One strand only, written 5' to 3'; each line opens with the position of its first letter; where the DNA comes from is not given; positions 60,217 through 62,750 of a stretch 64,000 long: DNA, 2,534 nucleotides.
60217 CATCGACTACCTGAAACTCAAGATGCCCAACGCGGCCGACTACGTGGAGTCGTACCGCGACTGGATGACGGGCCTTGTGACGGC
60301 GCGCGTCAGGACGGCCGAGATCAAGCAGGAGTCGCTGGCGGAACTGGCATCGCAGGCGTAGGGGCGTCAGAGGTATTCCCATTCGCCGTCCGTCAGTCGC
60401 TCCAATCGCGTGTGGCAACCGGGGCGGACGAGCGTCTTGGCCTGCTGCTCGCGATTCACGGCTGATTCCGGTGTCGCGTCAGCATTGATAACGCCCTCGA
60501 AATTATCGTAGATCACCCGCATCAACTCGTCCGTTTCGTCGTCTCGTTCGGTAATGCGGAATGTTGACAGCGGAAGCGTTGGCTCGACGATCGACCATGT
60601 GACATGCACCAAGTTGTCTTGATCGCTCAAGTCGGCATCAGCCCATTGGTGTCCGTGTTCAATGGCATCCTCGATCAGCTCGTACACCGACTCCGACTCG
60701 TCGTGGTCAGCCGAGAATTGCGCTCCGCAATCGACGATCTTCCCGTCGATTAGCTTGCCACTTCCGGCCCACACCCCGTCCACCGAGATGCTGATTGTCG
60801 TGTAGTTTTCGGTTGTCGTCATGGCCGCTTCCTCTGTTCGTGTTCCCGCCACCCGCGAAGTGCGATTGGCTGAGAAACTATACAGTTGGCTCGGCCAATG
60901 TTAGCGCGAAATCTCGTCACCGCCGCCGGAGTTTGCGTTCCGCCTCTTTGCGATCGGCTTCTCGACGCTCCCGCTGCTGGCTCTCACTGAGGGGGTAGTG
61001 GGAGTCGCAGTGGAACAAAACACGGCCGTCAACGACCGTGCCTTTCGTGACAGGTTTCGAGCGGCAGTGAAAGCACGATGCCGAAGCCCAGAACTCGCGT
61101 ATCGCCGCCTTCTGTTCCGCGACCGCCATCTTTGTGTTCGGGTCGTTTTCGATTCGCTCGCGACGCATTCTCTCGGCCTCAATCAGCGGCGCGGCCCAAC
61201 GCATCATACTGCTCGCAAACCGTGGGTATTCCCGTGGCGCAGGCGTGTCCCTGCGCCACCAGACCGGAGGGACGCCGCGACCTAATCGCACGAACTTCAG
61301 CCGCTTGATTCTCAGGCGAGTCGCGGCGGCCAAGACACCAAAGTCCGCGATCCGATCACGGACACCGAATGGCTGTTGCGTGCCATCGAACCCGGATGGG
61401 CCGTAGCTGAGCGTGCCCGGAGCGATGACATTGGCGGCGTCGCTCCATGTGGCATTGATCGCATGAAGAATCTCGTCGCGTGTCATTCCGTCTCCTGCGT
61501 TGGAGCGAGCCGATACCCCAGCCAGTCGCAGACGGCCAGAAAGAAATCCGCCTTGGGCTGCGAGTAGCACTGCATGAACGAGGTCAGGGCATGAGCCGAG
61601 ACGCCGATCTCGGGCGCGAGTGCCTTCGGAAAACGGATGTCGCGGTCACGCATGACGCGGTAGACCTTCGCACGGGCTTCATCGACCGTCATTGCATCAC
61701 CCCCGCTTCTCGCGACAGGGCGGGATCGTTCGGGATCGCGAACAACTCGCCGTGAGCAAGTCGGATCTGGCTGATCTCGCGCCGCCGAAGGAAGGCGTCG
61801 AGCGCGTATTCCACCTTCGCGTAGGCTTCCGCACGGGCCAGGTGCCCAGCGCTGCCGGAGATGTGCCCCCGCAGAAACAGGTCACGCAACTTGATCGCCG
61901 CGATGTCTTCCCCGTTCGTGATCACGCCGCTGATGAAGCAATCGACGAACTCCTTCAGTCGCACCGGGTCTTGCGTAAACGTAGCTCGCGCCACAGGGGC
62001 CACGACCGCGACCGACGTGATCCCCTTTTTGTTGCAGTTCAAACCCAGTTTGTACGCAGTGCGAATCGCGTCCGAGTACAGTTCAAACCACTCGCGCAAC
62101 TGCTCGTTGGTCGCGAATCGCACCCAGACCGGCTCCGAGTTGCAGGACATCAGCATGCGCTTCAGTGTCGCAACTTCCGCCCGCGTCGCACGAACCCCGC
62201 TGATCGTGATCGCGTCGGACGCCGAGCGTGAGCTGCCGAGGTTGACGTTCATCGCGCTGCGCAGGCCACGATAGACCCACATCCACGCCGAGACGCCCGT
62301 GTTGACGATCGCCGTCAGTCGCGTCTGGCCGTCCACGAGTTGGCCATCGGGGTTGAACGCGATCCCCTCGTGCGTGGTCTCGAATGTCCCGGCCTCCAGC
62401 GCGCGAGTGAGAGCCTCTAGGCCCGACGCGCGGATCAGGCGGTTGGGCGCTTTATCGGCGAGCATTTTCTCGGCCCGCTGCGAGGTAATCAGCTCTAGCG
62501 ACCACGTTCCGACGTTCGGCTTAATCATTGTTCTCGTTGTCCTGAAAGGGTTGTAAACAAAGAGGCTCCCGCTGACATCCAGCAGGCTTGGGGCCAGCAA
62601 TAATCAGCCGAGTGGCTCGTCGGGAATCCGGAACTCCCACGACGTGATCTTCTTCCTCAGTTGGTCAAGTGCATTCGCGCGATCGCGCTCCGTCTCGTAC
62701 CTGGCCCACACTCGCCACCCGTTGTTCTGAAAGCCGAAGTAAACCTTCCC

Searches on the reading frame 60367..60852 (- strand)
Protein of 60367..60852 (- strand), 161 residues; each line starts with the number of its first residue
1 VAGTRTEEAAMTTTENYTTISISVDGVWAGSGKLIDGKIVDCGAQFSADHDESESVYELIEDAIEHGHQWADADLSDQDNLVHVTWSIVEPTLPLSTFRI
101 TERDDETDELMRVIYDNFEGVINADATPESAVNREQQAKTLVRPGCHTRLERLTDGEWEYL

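Call 12: search_protein_families(library=pfam, proteins=[window:60367-60852:-], max_evalue=0.01)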
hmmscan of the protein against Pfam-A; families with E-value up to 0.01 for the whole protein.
window:60367-60852:- (161 aa): 0 families

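Call 14: search_protein_families(library=ncbifam, proteins=[window:60367-60852:-], max_evalue=1)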
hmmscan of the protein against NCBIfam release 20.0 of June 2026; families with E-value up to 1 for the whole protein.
window:60367-60852:- (161 aa): 1 family
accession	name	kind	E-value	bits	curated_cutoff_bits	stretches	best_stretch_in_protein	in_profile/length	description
NF008044.0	PRK10776.1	equivalog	0.13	12.2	148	1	100-153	20-71/130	8-oxo-dGTP diphosphatase MutT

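Call 93: search_protein_families(library=padloc, proteins=[window:60367-60852:-], max_evalue=0.01)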
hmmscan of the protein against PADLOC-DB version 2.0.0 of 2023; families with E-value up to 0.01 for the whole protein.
window:60367-60852:- (161 aa): 0 families

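Call 94: search_protein_families(library=phrogs, proteins=[window:60367-60852:-], max_evalue=0.001)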
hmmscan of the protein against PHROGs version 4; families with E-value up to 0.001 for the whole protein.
window:60367-60852:- (161 aa): 0 families

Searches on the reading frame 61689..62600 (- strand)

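Call 12: search_protein_families(library=pfam, proteins=[window:61689-62600:-], max_evalue=0.01)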
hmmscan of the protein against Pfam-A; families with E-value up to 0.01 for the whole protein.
window:61689-62600:- (303 aa): 0 families

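Call 54: search_protein_families(library=phrogs, proteins=[window:61689-62600:-], max_evalue=0.001)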
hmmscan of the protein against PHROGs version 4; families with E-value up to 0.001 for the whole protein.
window:61689-62600:- (303 aa): 1 family
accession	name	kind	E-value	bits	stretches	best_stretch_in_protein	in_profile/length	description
phrog_5931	-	unknown function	4.3e-35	122.6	1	30-282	7-264/282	-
